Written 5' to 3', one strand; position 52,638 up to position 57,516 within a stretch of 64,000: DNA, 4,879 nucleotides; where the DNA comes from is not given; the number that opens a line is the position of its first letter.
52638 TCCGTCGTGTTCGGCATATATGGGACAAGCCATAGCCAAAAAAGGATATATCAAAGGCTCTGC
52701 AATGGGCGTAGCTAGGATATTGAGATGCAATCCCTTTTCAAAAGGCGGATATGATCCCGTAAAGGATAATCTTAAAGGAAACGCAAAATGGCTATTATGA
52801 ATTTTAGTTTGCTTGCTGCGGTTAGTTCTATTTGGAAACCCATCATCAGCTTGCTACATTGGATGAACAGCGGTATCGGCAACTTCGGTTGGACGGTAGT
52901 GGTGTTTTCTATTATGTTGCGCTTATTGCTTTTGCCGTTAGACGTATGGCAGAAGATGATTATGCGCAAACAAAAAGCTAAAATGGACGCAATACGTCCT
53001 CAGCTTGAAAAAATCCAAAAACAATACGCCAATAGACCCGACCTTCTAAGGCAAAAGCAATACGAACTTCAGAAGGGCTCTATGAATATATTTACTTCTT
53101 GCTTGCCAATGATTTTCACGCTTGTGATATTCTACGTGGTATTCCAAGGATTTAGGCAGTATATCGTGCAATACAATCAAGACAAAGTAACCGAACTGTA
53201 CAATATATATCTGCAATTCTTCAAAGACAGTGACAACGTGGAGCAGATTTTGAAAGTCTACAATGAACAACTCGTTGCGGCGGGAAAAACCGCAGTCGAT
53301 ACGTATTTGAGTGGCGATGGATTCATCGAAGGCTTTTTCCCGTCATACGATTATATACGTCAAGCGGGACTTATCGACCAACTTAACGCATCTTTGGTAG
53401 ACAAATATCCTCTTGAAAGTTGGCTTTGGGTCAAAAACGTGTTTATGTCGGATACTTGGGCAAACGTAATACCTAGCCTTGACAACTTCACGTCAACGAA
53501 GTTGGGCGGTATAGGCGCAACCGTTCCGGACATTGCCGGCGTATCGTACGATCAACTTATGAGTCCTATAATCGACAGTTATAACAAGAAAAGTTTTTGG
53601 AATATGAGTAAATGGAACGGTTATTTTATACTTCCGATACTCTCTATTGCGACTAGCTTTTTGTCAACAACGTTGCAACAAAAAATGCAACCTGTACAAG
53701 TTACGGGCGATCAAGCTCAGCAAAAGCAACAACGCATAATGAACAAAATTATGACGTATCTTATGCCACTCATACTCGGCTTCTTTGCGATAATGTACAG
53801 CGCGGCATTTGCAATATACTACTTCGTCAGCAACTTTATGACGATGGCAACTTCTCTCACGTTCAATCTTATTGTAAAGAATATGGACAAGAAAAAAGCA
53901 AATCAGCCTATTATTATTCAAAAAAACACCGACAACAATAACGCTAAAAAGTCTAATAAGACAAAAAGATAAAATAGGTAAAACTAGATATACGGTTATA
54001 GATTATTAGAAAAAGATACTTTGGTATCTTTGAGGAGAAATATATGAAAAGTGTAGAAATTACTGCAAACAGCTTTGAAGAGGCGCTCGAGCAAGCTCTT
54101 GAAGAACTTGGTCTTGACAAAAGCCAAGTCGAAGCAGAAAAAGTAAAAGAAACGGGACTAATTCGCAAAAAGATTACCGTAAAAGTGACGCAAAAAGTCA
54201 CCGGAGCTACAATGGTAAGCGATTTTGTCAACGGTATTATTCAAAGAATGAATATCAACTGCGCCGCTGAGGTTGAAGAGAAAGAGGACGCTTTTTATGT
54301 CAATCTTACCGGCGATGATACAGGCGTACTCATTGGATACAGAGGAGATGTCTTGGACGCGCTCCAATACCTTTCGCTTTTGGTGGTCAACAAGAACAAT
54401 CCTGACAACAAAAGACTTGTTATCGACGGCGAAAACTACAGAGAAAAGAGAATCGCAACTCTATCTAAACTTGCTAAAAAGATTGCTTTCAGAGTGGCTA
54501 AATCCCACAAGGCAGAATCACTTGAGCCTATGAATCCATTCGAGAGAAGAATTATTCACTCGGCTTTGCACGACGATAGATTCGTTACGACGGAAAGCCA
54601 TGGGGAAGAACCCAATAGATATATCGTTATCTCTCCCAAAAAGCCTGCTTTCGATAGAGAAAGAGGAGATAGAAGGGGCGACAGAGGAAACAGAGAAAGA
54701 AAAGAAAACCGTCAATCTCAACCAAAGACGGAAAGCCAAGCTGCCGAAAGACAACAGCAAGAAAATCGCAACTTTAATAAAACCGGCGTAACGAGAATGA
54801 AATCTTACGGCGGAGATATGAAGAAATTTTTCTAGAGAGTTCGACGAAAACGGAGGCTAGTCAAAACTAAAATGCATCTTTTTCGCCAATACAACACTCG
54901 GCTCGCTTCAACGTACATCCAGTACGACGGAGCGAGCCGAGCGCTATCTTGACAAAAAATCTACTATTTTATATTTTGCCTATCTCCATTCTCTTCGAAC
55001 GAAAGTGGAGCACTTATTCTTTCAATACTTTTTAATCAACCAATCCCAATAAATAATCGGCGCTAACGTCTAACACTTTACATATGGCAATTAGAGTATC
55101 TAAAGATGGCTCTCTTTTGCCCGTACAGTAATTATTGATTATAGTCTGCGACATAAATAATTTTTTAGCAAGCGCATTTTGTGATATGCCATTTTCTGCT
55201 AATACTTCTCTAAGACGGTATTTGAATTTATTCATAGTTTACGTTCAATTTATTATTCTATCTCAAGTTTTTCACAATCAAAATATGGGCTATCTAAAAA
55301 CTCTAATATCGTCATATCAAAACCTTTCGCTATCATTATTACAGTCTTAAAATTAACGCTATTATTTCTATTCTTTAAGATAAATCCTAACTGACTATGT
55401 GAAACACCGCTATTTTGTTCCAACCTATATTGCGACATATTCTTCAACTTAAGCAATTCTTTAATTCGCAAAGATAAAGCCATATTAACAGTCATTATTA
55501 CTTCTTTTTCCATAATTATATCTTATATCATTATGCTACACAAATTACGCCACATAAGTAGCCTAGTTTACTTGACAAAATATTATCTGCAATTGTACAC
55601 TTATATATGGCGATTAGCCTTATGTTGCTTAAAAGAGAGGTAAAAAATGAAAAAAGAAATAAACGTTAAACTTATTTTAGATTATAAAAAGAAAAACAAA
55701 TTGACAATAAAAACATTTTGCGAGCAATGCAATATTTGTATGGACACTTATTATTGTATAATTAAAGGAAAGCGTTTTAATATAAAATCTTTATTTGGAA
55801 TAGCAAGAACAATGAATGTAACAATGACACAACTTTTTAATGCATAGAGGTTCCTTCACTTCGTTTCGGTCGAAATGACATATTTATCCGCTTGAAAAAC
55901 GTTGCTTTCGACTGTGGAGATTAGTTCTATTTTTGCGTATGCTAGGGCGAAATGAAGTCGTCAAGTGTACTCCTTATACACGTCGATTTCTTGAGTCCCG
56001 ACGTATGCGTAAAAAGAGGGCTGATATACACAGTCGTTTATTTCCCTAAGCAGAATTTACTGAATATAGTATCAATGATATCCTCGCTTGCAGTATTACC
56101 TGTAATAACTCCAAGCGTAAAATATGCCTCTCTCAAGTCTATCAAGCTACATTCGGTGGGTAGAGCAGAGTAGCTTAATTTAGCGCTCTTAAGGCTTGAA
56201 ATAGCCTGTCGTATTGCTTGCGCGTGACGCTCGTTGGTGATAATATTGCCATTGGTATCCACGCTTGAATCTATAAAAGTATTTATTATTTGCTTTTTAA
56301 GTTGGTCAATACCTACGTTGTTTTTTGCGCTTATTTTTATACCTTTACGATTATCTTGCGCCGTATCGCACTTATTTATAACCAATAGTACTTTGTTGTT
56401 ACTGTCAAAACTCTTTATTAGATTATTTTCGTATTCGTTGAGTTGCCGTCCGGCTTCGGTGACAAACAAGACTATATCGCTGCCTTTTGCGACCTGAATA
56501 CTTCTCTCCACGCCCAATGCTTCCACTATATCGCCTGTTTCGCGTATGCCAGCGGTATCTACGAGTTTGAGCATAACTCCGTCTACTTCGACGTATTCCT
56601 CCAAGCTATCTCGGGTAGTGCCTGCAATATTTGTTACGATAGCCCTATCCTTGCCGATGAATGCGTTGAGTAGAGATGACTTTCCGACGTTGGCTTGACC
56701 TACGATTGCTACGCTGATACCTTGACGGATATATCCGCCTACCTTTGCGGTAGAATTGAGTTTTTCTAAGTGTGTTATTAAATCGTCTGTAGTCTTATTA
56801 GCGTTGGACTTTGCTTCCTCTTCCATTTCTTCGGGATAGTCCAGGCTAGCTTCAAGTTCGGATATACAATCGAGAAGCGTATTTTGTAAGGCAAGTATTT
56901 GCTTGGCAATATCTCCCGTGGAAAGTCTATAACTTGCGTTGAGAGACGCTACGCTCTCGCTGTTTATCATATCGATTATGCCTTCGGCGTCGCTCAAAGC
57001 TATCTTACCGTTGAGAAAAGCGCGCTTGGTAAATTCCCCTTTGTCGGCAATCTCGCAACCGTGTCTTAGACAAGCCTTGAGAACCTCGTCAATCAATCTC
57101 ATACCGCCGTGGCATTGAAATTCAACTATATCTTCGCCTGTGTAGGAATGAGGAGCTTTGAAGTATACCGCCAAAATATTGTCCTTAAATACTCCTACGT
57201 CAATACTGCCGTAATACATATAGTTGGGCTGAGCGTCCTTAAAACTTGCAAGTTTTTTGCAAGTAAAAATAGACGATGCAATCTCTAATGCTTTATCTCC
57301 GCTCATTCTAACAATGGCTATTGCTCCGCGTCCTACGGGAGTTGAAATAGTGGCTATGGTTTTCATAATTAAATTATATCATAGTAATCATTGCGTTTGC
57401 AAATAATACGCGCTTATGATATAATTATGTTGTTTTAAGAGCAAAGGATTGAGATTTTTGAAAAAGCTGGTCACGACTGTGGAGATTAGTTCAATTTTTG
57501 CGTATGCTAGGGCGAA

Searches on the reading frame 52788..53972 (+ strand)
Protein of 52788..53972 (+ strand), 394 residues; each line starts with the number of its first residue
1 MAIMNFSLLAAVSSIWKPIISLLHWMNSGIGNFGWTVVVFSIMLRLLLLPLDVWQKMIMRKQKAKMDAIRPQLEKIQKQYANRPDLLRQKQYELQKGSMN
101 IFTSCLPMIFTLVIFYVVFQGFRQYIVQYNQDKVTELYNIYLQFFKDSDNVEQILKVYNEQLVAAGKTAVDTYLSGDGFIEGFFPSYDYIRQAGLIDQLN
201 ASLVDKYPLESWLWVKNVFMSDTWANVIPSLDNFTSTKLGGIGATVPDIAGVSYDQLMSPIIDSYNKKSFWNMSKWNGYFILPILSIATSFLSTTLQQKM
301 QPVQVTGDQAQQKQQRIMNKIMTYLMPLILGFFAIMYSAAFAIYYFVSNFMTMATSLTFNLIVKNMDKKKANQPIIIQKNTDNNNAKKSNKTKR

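Call 10: search_protein_families(library=ncbifam, proteins=[window:52788-53972:+])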
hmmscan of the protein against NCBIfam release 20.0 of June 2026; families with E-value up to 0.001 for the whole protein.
window:52788-53972:+ (394 aa): 14 families
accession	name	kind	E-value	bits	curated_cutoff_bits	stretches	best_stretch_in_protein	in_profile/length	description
TIGR03592.1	yidC_oxa1_cterm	subfamily_domain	1.7e-24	87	84.3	1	32-358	1-188/191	membrane protein insertase YidC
NF002357.0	PRK01318.2-4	equivalog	2.6e-24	85.9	479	2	15-120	317-419/532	membrane protein insertase YidC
NF002353.0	PRK01318.1-4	equivalog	1.3e-18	67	365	2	15-119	359-460/596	membrane protein insertase YidC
NF002803.0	PRK02944.1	equivalog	3.2e-18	66.1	377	2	18-119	43-146/255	YidC family membrane integrase SpoIIIJ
NF002352.0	PRK01318.1-3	equivalog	8.3e-18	64.8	447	2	12-116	351-452/562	membrane protein insertase YidC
NF002351.0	PRK01318.1-1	equivalog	1.1e-16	60.7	740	2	273-370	457-538/545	membrane protein insertase YidC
NF002356.0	PRK01318.2-3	equivalog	1.3e-16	60.1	460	2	19-122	359-461/627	membrane protein insertase YidC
NF002359.0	PRK01318.2-6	equivalog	2e-15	56.2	600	2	28-124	375-468/624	membrane protein insertase YidC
NF002350.0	PRK01315.1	equivalog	2.2e-15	56.6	282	2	22-125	32-131/329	membrane protein insertase YidC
NF002355.0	PRK01318.2-2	equivalog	4.1e-14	52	891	2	9-126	376-487/602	membrane protein insertase YidC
NF002687.0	PRK02463.1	equivalog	8.5e-14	51.1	425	2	18-120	44-155/307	membrane protein insertase YidC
NF002354.0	PRK01318.2-1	equivalog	1e-13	50.7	1094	1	16-120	336-437/548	membrane protein insertase YidC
NF002899.0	PRK03449.1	equivalog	3.7e-13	49.3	276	2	282-391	191-299/359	membrane protein insertase YidC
NF002734.0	PRK02654.1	equivalog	1.6e-10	40.4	324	1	20-123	14-117/384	membrane protein insertase YidC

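Call 14: find_related_loci(query=window:52788-53972:+, collection=genome_contigs, flank=10000)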
Query window:52788-53972:+ (394 aa) in genome_contigs; peptide patterns used: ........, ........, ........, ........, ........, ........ (x = any residue, [..] = any of these).
100 stretches matched a pattern; 54 encode a relative of the query (tblastn E <= 1e-3); 54 distinct loci.
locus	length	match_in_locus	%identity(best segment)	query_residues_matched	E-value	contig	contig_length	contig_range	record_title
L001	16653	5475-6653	97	1-394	0e+0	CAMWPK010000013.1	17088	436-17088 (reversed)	MAG TPA_asm: uncultured Clostridia bacterium isolate SRR14411350_bin.9_metawrap_v1.3_MAG genome assembly, contig: NODE.2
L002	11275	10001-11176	94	1-392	0e+0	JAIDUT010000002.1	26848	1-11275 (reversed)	MAG: Clostridia bacterium isolate SC0369_comb_14 SC0369_comb_14_contig_2, whole genome shotgun sequence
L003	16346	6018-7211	78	1-394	0e+0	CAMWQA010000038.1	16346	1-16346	MAG TPA_asm: uncultured Clostridia bacterium isolate SRR14411243_bin.11_metawrap_v1.3_MAG genome assembly, contig: NODE.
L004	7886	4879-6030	78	1-394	0e+0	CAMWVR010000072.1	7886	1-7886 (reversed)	MAG TPA_asm: uncultured Clostridia bacterium isolate SRR14411288_bin.13_metawrap_v1.3_MAG genome assembly, contig: NODE.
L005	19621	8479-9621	78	1-394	0e+0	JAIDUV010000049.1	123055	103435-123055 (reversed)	MAG: Clostridia bacterium isolate SC0369_comb_17 SC0369_comb_17_contig_49, whole genome shotgun sequence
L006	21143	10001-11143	77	1-394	0e+0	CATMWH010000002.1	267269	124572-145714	MAG TPA_asm: uncultured Christensenella sp. isolate MGG29822_1678865761 genome assembly, contig: shHF8_26, whole genome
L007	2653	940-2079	78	1-390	0e+0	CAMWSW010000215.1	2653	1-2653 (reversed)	MAG TPA_asm: uncultured Clostridia bacterium isolate SRR14411294_bin.5_metawrap_v1.3_MAG genome assembly, contig: NODE.3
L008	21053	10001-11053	79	1-363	0e+0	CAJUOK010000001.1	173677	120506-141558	MAG TPA_asm: uncultured Christensenellaceae bacterium isolate MGBC165376 genome assembly, contig: MGBC165376.1, whole ge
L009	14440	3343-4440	78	1-378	0e+0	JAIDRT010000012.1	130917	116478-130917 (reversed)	MAG: Clostridia bacterium isolate SC0362_comb_6 SC0362_comb_6_contig_12, whole genome shotgun sequence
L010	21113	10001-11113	68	1-370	1e-169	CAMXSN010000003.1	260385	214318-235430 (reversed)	MAG TPA_asm: uncultured Clostridia bacterium isolate SRR14920976_bin.7_metawrap_v1.3_MAG genome assembly, contig: NODE.1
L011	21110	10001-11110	67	1-379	2e-163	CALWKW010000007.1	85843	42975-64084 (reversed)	MAG: uncultured Christensenellaceae bacterium isolate BRZ_MM__bin39 genome assembly, contig: BRZ_MM__NODE_364_length_858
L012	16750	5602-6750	62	1-388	5e-161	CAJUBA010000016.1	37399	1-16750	MAG TPA_asm: uncultured Christensenella sp. isolate MGBC118395 genome assembly, contig: MGBC118395.16, whole genome shot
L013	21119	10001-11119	67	1-379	3e-159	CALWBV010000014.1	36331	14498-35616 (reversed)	MAG: uncultured Christensenellaceae bacterium isolate BRZ_KS__bin91 genome assembly, contig: BRZ_KS__NODE_1719_length_36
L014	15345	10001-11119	65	1-380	9e-159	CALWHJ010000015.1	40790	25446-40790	MAG: uncultured Christensenellaceae bacterium isolate BRZ_DR__bin29 genome assembly, contig: BRZ_DR__NODE_894_length_407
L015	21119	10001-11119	65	1-380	7e-158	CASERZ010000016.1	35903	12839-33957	uncultured Christensenella sp. isolate O73_L3_325325_idba_bin.69 genome assembly, contig: O73_L3_325325_idba_bin.69.fa_s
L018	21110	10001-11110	62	1-381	2e-153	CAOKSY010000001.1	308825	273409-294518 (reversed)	MAG TPA_asm: uncultured Clostridia bacterium isolate SRR15604549_bin.11_metawrap_v1.3_MAG genome assembly, contig: NODE.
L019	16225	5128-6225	63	1-376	9e-153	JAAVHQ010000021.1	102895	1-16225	MAG: Clostridiales bacterium isolate Mgla_MAG_0-bin_8 c_000000022400, whole genome shotgun sequence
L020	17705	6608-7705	60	1-376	1e-140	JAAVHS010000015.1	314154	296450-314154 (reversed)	MAG: Clostridiales bacterium isolate Mgla_MAG_39-bin_5 c_000000026888, whole genome shotgun sequence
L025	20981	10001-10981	49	1-373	6e-101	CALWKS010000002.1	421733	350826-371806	MAG: uncultured Christensenellaceae bacterium isolate BRZ_QI__bin43 genome assembly, contig: BRZ_QI__NODE_5_length_42173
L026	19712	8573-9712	64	1-388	6e-163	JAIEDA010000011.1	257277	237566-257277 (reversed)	MAG: Clostridia bacterium isolate SC0386_comb_6 SC0386_comb_6_contig_11, whole genome shotgun sequence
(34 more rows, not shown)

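Call 31: search_protein_families(library=pfam, proteins=[L018:7752-8873:+, L026:6330-7331:+, L006:8034-8462:+, L020:2992-5496:+, L019:3256-4026:+, L025:6373-8871:+], max_evalue=0.01)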
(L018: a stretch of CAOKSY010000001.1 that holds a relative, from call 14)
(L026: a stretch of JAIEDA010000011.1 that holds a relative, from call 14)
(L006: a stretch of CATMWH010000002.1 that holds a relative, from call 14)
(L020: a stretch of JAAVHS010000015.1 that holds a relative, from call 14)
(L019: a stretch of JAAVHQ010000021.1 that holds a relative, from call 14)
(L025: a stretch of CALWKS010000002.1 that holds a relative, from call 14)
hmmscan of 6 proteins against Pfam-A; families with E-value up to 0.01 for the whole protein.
L018:7752-8873:+ (373 aa): 9 families
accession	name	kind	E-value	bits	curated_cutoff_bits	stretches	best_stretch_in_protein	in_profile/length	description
PF01494.25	FAD_binding_3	-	7e-09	35.8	22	1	32-85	2-55/349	FAD binding domain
PF01266.30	DAO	-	6.1e-07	29.7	27.9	1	33-67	1-35/353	FAD dependent oxidoreductase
PF01946.23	Thi4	-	1.3e-05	25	26.2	1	32-63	18-50/235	Thi4 family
PF13450.12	NAD_binding_8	-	4.8e-05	24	21.9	1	36-64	1-29/68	NAD(P)-binding Rossmann-like domain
PF07992.20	Pyr_redox_2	-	0.00051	20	26.1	1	33-79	2-45/291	Pyridine nucleotide-disulphide oxidoreductase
PF03486.20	HI0933_like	-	0.00086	19.3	50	1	33-65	2-34/244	HI0933-like protein Rossmann domain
PF12831.13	FAD_oxidored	-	0.00096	19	27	1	33-64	1-32/416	FAD dependent oxidoreductase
PF00890.30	FAD_binding_2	-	0.0014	18.4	20.4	1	33-63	1-31/414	FAD binding domain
PF13738.12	Pyr_redox_3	-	0.0035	17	30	1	35-65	1-32/305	Pyridine nucleotide-disulphide oxidoreductase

L026:6330-7331:+ (333 aa): 14 families
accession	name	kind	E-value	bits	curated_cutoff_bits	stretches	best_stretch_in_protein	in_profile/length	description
PF01266.30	DAO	-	3.5e-09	37.1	27.9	1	3-36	1-34/353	FAD dependent oxidoreductase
PF01494.25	FAD_binding_3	-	2.7e-08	33.9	22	1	2-55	2-55/349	FAD binding domain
PF04820.20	Trp_halogenase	-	2.5e-07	30.3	21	0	3-39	1-41/458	Tryptophan halogenase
PF03486.20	HI0933_like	-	7.9e-07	29.2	50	1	3-36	2-35/244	HI0933-like protein Rossmann domain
PF12831.13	FAD_oxidored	-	1.1e-06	28.7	27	1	3-34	1-32/416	FAD dependent oxidoreductase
PF13450.12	NAD_binding_8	-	1.8e-06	28.6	21.9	1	6-33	1-28/68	NAD(P)-binding Rossmann-like domain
PF07992.20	Pyr_redox_2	-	5.1e-06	26.5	26.1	1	2-35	1-34/291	Pyridine nucleotide-disulphide oxidoreductase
PF01946.23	Thi4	-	6.1e-06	26.1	26.2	1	3-33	19-50/235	Thi4 family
PF05834.18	Lycopene_cycl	-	6.2e-06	26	23.4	1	3-167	1-156/380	Lycopene cyclase protein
PF01134.28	GIDA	-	2.5e-05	24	22.1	1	3-32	1-30/391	Glucose inhibited division protein A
PF00890.30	FAD_binding_2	-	3.4e-05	23.6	20.4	1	3-34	1-32/414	FAD binding domain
PF13738.12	Pyr_redox_3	-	8.2e-05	22.4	30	1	5-35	1-32/305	Pyridine nucleotide-disulphide oxidoreductase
PF00070.33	Pyr_redox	-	0.00042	21.2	22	1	4-37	2-35/82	Pyridine nucleotide-disulphide oxidoreductase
PF00996.24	GDI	-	0.0018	17.4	23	1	2-41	5-44/436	GDP dissociation inhibitor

L006:8034-8462:+ (142 aa): 0 families

L020:2992-5496:+ (834 aa): 4 families
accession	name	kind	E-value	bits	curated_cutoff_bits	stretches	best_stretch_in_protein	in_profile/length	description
PF13306.12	LRR_5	-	6.7e-108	356.2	27.7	6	230-344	2-111/127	BspA type Leucine rich repeat region (6 copies)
PF13855.12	LRR_8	-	6.7e-27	93.5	27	3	273-318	12-56/61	Leucine rich repeat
PF12799.13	LRR_4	-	0.00032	21.3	27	0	264-302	2-39/44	Leucine Rich repeats (2 copies)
PF23952.1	LRR_EndoS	-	0.0068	17.1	27.9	0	250-318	46-113/116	Endo-beta-N-acetylglucosaminidase EndoS LRR domain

L019:3256-4026:+ (256 aa): 0 families

L025:6373-8871:+ (832 aa): 1 family
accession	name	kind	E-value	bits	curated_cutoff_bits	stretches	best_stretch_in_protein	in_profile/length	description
PF02687.27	FtsX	-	9.8e-16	58.3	25.5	1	709-825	4-120/120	FtsX-like permease C-terminal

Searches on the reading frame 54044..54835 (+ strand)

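Call 10: search_protein_families(library=ncbifam, proteins=[window:54044-54835:+])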
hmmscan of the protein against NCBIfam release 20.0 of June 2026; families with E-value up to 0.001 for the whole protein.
window:54044-54835:+ (263 aa): 1 family
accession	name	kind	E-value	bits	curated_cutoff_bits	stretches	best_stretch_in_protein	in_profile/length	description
NF041568.1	Jag_EloR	equivalog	1e-56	192.1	145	1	4-198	2-203/203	RNA-binding cell elongation regulator Jag/EloR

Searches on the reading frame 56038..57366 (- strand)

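Call 10: search_protein_families(library=ncbifam, proteins=[window:56038-57366:-])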
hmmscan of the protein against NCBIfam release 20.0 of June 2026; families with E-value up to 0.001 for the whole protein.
window:56038-57366:- (442 aa): 19 families
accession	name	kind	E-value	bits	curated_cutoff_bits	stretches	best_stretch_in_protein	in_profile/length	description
NF003661.0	PRK05291.1-3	equivalog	4.5e-110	369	380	1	1-442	3-448/448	tRNA uridine-5-carboxymethylaminomethyl(34) synthesis GTPase MnmE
TIGR00450.1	mnmE_trmE_thdF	equivalog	5.8e-108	361.8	252.6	1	9-442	2-446/446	tRNA uridine-5-carboxymethylaminomethyl(34) synthesis GTPase MnmE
TIGR03594.1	GTPase_EngA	equivalog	2.5e-34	119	306.7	1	187-356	147-319/432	ribosome biogenesis GTPase Der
TIGR03918.1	GTP_HydF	equivalog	3.2e-26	92.1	325.55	1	217-366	8-169/392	[FeFe] hydrogenase H-cluster maturation GTPase HydF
TIGR00231.1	small_GTP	domain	5.4e-24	84.8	42.5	1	216-358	3-141/164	GTP-binding protein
NF007071.0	PRK09518.1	equivalog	4.7e-23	81.6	953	1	196-341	424-573/706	bifunctional cytidylate kinase/GTPase Der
NF002828.0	PRK03003.1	equivalog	1.1e-22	80.3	631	1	195-341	192-342/477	ribosome biogenesis GTPase Der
NF000908.1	PRK00089.1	equivalog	2.8e-22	79.3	237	1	218-348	5-135/291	GTPase Era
TIGR00436.1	era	equivalog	1.5e-14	54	116.25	1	218-362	2-143/270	GTPase Era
TIGR00437.1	feoB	equivalog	1.8e-11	43.5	315.65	1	223-348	1-122/594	ferrous iron transport protein B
TIGR03596.1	GTPase_YlqF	equivalog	3.1e-11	43.2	208.2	1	183-274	85-173/276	ribosome biogenesis GTPase YlqF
TIGR03597.1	GTPase_YqeH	equivalog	3.7e-10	39.5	297.4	1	154-288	91-229/361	ribosome biogenesis GTPase YqeH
TIGR03156.1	GTP_HflX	equivalog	9.4e-08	31.3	216.75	1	196-362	166-349/351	GTPase HflX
TIGR03598.1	GTPase_YsxC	equivalog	1.4e-07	31.4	124.45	1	214-350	16-156/186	ribosome biogenesis GTP-binding protein YihA/YsxC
NF049994.1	slr1306_fam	domain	1.6e-07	30.3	490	1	181-351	80-222/470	slr1306 family protein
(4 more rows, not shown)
